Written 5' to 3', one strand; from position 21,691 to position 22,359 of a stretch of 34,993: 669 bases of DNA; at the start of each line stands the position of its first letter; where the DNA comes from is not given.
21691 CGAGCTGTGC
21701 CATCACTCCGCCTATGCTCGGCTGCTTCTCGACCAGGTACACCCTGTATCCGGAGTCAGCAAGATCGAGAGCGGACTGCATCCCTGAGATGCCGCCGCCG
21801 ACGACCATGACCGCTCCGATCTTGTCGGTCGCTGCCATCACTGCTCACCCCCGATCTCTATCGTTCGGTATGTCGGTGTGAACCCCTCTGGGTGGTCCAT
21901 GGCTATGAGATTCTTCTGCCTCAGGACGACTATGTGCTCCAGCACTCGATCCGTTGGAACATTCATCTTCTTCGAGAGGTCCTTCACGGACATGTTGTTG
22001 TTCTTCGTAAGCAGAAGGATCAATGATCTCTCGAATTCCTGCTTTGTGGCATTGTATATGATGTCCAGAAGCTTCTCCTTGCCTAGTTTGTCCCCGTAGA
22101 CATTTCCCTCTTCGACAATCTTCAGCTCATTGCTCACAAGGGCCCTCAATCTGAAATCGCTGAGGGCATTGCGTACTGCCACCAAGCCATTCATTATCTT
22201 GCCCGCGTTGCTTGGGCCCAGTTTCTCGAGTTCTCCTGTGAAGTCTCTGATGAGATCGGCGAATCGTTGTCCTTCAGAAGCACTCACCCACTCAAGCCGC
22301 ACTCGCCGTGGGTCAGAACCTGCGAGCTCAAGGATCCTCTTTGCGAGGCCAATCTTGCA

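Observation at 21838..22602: MvhD fused to a winged-helix-like C-terminal extension (two copies)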

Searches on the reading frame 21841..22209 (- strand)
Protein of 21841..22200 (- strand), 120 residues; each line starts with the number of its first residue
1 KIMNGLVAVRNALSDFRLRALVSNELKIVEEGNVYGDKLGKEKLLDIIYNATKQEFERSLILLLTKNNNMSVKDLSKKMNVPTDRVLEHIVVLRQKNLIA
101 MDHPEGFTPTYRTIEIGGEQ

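Call 9: find_homologous_proteins(query=window:21841-22200:-, max_evalue=0.001)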
Query seq(120 aa) (120 aa): 9 proteins with E <= 0.001 among 32 candidates.
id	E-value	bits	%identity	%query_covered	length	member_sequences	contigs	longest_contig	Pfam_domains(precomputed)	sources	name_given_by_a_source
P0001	7.1e-38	147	66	96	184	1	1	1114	PF02662.22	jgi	jgi:hypothetical protein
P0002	1.4e-37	146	65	94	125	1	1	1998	-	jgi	jgi:hypothetical protein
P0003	4.9e-35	138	63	96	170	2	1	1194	PF02662.22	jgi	jgi:F420-non-reducing hydrogenase iron-sulfur subunit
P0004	1.6e-34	136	61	96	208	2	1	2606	PF02662.22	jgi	jgi:hypothetical protein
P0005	1.8e-33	133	61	99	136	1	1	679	-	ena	-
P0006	6.4e-27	112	67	73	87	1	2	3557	-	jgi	-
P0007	1.8e-22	97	46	95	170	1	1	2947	PF02662.22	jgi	jgi:hypothetical protein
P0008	1.2e-20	92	47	95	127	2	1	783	-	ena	-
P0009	1.1e-14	72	41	95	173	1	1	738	-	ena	-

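Call 14: search_solved_structures(query=window:21841-22200:-, max_evalue=10, show_alignments=3)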
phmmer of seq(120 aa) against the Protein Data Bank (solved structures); distinct sequences matched with E-value up to 10: 15.
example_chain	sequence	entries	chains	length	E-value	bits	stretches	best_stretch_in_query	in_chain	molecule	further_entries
1mkm_A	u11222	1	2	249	0.0054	20.3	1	51-117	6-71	IclR transcriptional regulator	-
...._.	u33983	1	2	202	0.0067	19.9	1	42-100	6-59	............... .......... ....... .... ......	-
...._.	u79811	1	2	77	0.011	19.3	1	55-118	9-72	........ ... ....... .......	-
3a4k_A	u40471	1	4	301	0.27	14.8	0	38-81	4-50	Type-2 restriction enzyme HindIII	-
1dov_A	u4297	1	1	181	0.27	14.8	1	24-105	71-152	ALPHA-CATENIN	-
1dow_A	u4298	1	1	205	0.29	14.7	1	24-105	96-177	ALPHA-CATENIN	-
7fby_A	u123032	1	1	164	0.34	14.5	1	54-92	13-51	Transcriptional regulatory protein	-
9w4v_A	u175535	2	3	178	0.39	14.3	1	54-92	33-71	Uncharacterized HTH-type transcriptional regulator PH0140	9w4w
2e52_A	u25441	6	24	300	0.39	14.3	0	40-81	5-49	Type II restriction enzyme HindIII | Type-2 restriction enzyme HindIII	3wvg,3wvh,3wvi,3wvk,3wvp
6o3e_A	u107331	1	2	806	1.1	12.9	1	24-105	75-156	Catenin alpha-1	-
4k2e_A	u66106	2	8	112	1.1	12.9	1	55-100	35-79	Transcriptional activator HlyU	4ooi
3jth_A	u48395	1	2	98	1.3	12.6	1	57-106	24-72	Transcription activator HlyU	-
4k1n_A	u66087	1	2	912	1.3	12.6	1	24-105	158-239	Catenin alpha-1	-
5znx_A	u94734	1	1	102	1.3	12.5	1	57-106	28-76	Transcriptional activator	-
4eig_B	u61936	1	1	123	1.6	12.3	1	56-101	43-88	CA1698 camel antibody fragment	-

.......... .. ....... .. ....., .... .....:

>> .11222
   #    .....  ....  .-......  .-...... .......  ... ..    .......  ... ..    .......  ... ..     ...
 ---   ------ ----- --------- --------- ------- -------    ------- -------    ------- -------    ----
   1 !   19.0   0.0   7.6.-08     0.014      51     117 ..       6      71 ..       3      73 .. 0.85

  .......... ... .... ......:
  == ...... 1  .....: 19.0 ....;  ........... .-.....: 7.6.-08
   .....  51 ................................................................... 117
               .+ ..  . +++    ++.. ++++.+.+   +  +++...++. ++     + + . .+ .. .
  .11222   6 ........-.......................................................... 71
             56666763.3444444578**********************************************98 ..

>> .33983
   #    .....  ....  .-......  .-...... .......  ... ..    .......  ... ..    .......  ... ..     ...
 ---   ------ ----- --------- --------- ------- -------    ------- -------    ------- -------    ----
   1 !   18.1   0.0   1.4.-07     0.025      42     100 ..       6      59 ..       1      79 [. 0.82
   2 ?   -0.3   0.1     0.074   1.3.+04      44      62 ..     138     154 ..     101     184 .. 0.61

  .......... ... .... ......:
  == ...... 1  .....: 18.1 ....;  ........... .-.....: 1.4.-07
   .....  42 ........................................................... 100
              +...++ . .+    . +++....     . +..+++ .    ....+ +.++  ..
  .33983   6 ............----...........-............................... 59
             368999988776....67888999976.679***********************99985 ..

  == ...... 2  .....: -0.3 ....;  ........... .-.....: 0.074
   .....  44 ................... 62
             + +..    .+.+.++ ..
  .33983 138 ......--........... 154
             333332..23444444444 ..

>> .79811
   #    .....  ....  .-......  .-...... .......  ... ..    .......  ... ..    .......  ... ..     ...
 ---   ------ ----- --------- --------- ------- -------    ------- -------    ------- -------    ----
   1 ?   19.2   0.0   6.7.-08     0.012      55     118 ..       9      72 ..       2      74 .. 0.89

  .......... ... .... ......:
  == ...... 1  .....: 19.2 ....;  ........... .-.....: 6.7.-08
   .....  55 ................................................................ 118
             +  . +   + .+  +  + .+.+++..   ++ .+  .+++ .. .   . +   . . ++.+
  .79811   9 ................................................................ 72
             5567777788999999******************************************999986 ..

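Call 20: find_homologous_proteins(query=A2, max_evalue=0.001)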
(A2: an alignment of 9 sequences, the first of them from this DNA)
Query A2 (9 sequences) (123 aa, profile of the alignment): 182 proteins with E <= 0.001 among 2536 candidates; the best 120 are listed.
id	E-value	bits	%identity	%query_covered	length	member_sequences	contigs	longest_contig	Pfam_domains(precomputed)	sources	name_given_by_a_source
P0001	7.3e-52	192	66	93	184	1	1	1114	PF02662.22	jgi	jgi:hypothetical protein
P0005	4.0e-51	190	61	97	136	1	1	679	-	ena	-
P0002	5.4e-51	190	65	92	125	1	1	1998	-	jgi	jgi:hypothetical protein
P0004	3.7e-49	184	61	93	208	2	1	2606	PF02662.22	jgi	jgi:hypothetical protein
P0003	3.9e-48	180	63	93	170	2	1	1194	PF02662.22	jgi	jgi:F420-non-reducing hydrogenase iron-sulfur subunit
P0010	9.1e-48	179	58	98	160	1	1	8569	PF02662.22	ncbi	ncbi:MAG: hydrogenase iron-sulfur subunit, partial [Thermoplasmata archaeon]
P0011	7.6e-47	176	69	85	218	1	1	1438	PF02662.22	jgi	jgi:F420-non-reducing hydrogenase iron-sulfur subunit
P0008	8.6e-47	176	47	93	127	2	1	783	-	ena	-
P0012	9.7e-47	176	58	98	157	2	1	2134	-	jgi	jgi:hypothetical protein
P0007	1.1e-46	176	46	93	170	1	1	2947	PF02662.22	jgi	jgi:hypothetical protein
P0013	3.3e-44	168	56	88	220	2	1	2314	PF02662.22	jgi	-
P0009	6.4e-43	163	41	93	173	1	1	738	-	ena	-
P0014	1.1e-39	153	26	79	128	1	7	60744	PF01022.27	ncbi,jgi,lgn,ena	-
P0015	2.4e-39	152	50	96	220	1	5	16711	PF02662.22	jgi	jgi:coenzyme F420-reducing hydrogenase delta subunit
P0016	3.4e-39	151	35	92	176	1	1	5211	PF02662.22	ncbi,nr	ncbi:MAG: hydrogenase iron-sulfur subunit, partial [Candidatus Thermoplasmatota archaeon]|nr:hydroge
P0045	6.1e-35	138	23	87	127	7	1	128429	PF01022.27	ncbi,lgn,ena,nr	ncbi:MAG: ArsR family transcriptional regulator [Candidatus Thermoplasmatota archaeon]|nr:ArsR famil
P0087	7.6e-34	134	26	86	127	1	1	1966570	-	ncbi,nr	ncbi:MAG: hypothetical protein JSV90_01775 [Methanobacteriota archaeon]|nr:MAG: hypothetical protein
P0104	1.8e-33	133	23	86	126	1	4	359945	-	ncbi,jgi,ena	ncbi:MAG TPA: hypothetical protein VGB78_07225 [Thermoplasmata archaeon]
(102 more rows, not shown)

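Call 21: find_encoding_contigs(protein=P0087, flank=10000, max_places=2)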
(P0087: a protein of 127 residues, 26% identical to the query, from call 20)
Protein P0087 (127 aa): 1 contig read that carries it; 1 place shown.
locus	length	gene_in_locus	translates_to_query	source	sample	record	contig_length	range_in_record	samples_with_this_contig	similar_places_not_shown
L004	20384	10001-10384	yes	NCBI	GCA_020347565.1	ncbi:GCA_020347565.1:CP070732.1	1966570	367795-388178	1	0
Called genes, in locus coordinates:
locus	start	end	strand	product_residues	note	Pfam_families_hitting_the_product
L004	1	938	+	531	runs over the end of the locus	PF02662:FlpD, PF13183:Fer4_8, PF13187:Fer4_9 (weak), PF13237:Fer4_10 (weak), PF13534:Fer4_17, PF02754:CCG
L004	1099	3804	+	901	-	PF00890:FAD_binding_2 (weak), PF01266:DAO (weak), PF07992:Pyr_redox_2 (weak), PF14691:Fer4_20, PF01946:Thi4, PF07992:Pyr_redox_2, PF13450:NAD_binding_8, PF13738:Pyr_redox_3, +14 more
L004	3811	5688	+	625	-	PF00890:FAD_binding_2 (weak), PF07992:Pyr_redox_2, PF12831:FAD_oxidored, PF13450:NAD_binding_8 (weak), PF00037:Fer4, PF12837:Fer4_6, PF13237:Fer4_10, PF14697:Fer4_21, +4 more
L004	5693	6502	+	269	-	PF02662:FlpD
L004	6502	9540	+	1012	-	PF01266:DAO (weak), PF12831:FAD_oxidored (weak), PF13450:NAD_binding_8 (weak), PF00037:Fer4 (weak), PF00890:FAD_binding_2, PF07992:Pyr_redox_2, PF13450:NAD_binding_8, PF12838:Fer4_7, +23 more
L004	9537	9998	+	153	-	PF02662:FlpD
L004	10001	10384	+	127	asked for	-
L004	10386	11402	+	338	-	PF01058:Oxidored_q6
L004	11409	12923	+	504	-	PF27537:HoxH, PF00374:NiFeSe_Hases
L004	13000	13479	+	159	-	PF01750:HycI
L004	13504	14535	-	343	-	PF00586:AIRS, PF02769:AIRS_C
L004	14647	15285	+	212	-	PF01128:IspD (weak), PF12804:NTP_transf_3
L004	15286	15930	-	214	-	PF09997:DUF2238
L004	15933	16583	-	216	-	PF26799:DUF8268 (weak), PF09997:DUF2238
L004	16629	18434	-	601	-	PF00072:Response_reg, PF13188:PAS_8 (faint), PF00989:PAS, PF08448:PAS_4, PF13426:PAS_9 (weak), PF02518:HATPase_c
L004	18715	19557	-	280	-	PF00795:CN_hydrolase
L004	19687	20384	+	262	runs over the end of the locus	PF02540:NAD_synthase, PF06508:QueC (faint)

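Call 22: find_encoding_contigs(protein=P0045, flank=10000, max_places=2)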
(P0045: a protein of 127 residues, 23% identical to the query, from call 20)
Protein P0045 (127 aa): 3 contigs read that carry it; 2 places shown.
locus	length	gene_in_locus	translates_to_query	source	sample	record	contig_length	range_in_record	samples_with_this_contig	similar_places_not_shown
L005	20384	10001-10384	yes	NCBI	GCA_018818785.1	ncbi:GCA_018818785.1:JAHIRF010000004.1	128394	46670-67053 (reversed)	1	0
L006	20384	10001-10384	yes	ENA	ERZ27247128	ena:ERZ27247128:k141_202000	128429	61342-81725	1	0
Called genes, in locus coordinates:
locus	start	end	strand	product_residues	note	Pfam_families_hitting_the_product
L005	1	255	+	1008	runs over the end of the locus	PF00890:FAD_binding_2 (weak), PF01946:Thi4 (weak), PF07992:Pyr_redox_2 (weak), PF07992:Pyr_redox_2, PF00890:FAD_binding_2, PF07992:Pyr_redox_2, PF13450:NAD_binding_8, PF13738:Pyr_redox_3, +20 more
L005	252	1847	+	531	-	PF02662:FlpD, PF12838:Fer4_7 (weak), PF13183:Fer4_8, PF13187:Fer4_9 (weak), PF13237:Fer4_10, PF13534:Fer4_17, PF02754:CCG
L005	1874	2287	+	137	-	-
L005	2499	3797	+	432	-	PF00890:FAD_binding_2 (faint), PF01134:GIDA (faint), PF07992:Pyr_redox_2 (weak), PF12831:FAD_oxidored, PF13450:NAD_binding_8 (weak), PF12837:Fer4_6 (faint), PF00037:Fer4 (weak), PF12838:Fer4_7 (weak), +1 more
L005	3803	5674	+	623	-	PF07992:Pyr_redox_2, PF12831:FAD_oxidored (weak), PF12838:Fer4_7 (faint), PF00037:Fer4, PF12837:Fer4_6, PF13187:Fer4_9, PF13237:Fer4_10, PF14697:Fer4_21, +2 more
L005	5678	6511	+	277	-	PF02662:FlpD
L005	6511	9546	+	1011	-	PF01266:DAO (weak), PF12831:FAD_oxidored (weak), PF13450:NAD_binding_8 (weak), PF13187:Fer4_9, PF07992:Pyr_redox_2, PF07992:Pyr_redox_2, PF13450:NAD_binding_8, PF12838:Fer4_7, +21 more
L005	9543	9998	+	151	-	PF02662:FlpD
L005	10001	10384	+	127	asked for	PF01022:HTH_5 (weak)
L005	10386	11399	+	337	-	PF01058:Oxidored_q6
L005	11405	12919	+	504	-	PF27537:HoxH, PF00374:NiFeSe_Hases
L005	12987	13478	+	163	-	PF01750:HycI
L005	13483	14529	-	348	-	PF00586:AIRS, PF02769:AIRS_C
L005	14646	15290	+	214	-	PF12804:NTP_transf_3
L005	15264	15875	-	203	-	PF09997:DUF2238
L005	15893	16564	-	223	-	PF26799:DUF8268 (weak), PF09997:DUF2238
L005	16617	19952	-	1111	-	PF00072:Response_reg, PF00989:PAS, PF13188:PAS_8, PF13426:PAS_9, PF00989:PAS, PF13426:PAS_9, PF08447:PAS_3, PF08448:PAS_4, +6 more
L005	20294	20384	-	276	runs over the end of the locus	PF00795:CN_hydrolase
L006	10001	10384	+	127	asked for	PF01022:HTH_5 (weak)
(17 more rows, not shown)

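Call 23: find_encoding_contigs(protein=P0104, flank=10000, max_places=2)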
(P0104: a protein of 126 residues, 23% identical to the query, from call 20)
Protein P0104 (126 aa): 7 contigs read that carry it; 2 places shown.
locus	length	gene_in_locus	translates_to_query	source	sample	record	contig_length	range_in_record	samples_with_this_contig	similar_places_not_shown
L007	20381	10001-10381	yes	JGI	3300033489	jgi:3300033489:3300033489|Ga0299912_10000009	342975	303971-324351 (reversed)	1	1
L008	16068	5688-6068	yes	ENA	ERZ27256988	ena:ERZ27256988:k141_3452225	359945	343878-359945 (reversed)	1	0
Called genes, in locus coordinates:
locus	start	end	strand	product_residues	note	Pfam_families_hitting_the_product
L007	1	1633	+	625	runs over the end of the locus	PF07992:Pyr_redox_2, PF12831:FAD_oxidored (weak), PF13450:NAD_binding_8 (weak), PF00037:Fer4, PF12837:Fer4_6 (weak), PF13237:Fer4_10 (weak), PF14697:Fer4_21, PF12838:Fer4_7 (weak), +4 more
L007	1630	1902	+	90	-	-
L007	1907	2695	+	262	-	PF02662:FlpD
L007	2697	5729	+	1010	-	PF00890:FAD_binding_2 (weak), PF12831:FAD_oxidored (weak), PF13450:NAD_binding_8 (weak), PF13187:Fer4_9 (weak), PF00037:Fer4 (weak), PF07992:Pyr_redox_2, PF00037:Fer4, PF13187:Fer4_9, +17 more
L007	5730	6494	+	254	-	PF02662:FlpD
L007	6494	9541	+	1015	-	PF12831:FAD_oxidored (weak), PF13450:NAD_binding_8 (weak), PF00037:Fer4 (weak), PF13187:Fer4_9, PF07992:Pyr_redox_2, PF12831:FAD_oxidored, PF13450:NAD_binding_8, PF12838:Fer4_7, +22 more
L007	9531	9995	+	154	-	PF02662:FlpD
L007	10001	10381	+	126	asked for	-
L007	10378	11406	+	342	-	PF01058:Oxidored_q6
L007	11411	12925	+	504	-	PF27537:HoxH, PF00374:NiFeSe_Hases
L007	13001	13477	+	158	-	PF01750:HycI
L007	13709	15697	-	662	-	PF05048:NosD, PF13229:Beta_helix (weak), PF05048:NosD, PF13229:Beta_helix, PF05048:NosD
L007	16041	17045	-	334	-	PF00586:AIRS, PF02769:AIRS_C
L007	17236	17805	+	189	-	PF12804:NTP_transf_3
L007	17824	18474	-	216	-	PF09997:DUF2238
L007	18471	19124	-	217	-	-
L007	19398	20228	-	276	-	PF00795:CN_hydrolase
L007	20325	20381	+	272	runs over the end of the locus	PF02540:NAD_synthase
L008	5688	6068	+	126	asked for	-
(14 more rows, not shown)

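Call 24: search_protein_representatives(alignment_id=A2)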
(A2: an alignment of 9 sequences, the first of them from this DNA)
Query: 9 sequences, 126 profile positions. Proteins with E-value up to 0.001 (for the whole library): 335; up to 1e-10: 203; up to 1e-30: 13. The best 150 are listed.
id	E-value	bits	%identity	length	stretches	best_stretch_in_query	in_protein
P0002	1.7e-51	189.5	-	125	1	3-126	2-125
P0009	2.0e-43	163.4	-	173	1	2-121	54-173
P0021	6.4e-37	142.4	-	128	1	6-122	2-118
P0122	2.0e-36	140.9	-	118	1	10-125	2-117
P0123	2.5e-33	130.8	-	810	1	3-123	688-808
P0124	3.7e-32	127.0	-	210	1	8-121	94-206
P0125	3.8e-32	127.0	-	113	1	13-120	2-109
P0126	5.6e-32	126.5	-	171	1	7-123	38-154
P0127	1.2e-31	125.4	-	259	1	3-121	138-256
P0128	1.3e-31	125.3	-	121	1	9-124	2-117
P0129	2.7e-31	124.2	-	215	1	3-119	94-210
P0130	8.4e-31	122.7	-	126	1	5-122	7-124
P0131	1.0e-30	122.4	-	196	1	3-121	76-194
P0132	3.8e-30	120.6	-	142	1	6-119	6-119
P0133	8.6e-30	119.4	-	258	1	4-121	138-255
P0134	8.9e-30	119.3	-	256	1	3-120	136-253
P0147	9.9e-27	109.5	-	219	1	8-122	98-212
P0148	1.5e-26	108.9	-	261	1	4-121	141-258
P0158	2.7e-24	101.6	-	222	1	8-120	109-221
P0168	2.3e-23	98.6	-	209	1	8-120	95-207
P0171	5.2e-23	97.5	-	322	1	4-122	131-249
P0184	4.5e-21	91.2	-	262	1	8-122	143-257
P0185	4.7e-21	91.1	-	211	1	8-120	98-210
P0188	1.1e-20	89.9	-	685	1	9-121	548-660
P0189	1.4e-20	89.6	-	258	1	9-119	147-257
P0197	2.4e-19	85.6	-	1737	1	4-121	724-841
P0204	1.2e-18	83.4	-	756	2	8-107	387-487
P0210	8.7e-18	80.6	-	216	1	7-119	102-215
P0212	1.4e-17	80.0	-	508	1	7-113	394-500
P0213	1.5e-17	79.8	-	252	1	16-107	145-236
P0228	3.2e-16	75.5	-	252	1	9-119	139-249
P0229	3.5e-16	75.4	-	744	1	8-122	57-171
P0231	4.3e-16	75.1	-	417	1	11-122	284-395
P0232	4.4e-16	75.1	-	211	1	5-113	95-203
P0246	5.5e-15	71.5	-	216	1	7-118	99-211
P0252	1.3e-14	70.4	-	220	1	4-118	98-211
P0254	2.2e-14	69.6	-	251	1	3-117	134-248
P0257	4.8e-14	68.5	-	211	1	16-118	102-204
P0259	8.2e-14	67.7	-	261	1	9-117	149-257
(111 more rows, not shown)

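Call 27: list_cluster_members(proteins=[P0184, P0189, P0228, P0254, P0213, P0148, P0127, P0259, P0134, P0133])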
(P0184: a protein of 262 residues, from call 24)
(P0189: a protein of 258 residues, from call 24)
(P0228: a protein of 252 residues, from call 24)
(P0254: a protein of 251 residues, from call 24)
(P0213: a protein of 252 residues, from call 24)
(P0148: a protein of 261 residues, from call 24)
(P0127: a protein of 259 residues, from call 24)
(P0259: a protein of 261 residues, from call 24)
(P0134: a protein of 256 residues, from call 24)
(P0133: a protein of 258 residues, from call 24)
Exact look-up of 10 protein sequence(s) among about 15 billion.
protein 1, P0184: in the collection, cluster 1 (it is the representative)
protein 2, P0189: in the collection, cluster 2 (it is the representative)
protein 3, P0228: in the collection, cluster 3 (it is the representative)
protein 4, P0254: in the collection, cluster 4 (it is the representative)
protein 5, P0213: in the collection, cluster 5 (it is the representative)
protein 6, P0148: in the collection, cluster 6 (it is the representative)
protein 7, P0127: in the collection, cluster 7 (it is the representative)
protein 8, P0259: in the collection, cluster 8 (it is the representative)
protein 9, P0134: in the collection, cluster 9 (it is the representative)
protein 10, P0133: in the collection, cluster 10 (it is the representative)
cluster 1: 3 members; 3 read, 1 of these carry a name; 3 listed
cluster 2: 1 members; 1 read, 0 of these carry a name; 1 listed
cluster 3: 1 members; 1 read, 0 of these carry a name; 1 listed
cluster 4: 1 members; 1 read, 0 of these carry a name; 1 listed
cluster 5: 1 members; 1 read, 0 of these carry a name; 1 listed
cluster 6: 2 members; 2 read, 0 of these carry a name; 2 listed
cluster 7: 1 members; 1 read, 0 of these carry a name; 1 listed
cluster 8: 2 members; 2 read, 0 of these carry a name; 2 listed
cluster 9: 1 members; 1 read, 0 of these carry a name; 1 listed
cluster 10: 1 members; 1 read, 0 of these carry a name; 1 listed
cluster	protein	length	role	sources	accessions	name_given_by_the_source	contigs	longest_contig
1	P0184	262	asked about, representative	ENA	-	-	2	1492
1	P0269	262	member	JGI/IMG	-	F420-non-reducing hydrogenase iron-sulfur subunit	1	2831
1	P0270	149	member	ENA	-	-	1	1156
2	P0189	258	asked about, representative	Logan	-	-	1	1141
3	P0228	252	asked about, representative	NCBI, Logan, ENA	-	-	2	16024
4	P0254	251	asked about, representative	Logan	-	-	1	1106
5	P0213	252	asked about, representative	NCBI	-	-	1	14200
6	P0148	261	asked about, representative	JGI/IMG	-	-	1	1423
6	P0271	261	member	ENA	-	-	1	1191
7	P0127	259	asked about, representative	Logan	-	-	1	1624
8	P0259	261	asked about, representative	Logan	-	-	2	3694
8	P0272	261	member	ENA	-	-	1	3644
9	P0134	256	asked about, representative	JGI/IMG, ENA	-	-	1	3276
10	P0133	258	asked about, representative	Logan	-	-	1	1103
